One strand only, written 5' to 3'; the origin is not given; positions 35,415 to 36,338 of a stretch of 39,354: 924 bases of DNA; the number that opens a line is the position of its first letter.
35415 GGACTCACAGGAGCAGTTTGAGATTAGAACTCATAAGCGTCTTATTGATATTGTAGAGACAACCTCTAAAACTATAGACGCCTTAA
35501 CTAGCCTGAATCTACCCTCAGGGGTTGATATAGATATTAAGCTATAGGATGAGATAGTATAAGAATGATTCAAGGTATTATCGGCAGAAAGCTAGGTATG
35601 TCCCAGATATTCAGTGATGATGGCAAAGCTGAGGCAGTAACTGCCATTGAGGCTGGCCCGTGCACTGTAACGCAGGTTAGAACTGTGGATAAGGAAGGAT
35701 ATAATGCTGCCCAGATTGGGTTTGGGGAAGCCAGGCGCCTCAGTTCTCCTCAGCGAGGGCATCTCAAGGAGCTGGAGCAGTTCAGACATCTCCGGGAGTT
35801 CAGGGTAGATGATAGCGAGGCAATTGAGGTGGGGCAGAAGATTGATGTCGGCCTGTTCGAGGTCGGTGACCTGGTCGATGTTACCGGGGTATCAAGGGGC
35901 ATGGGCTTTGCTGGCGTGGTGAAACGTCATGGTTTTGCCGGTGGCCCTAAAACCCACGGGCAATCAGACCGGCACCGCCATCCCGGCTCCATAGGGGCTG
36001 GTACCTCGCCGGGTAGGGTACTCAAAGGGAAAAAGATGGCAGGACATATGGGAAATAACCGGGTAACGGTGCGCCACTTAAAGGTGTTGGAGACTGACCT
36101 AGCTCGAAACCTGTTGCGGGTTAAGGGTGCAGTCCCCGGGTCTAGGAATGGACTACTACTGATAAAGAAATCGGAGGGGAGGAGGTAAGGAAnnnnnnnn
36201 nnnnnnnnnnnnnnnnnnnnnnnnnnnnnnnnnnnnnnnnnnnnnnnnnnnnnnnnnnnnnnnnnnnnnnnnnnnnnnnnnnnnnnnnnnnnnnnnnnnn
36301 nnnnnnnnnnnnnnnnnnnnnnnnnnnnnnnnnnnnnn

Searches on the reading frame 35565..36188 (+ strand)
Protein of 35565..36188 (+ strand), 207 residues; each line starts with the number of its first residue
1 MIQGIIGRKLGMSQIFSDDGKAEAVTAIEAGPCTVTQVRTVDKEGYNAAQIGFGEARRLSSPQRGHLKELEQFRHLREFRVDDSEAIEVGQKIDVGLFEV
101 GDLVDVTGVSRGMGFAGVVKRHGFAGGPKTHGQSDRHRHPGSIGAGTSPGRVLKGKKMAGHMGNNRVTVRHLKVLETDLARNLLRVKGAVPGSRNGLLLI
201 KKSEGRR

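Call 63: search_protein_families(library=pfam, proteins=[window:35565-36188:+], max_evalue=0.0001)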
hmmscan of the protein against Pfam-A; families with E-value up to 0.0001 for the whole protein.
window:35565-36188:+ (207 aa): 1 family
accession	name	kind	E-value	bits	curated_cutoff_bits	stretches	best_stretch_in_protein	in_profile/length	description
PF00297.29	Ribosomal_L3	-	9.5e-17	61.5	22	1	96-175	210-286/369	Ribosomal protein L3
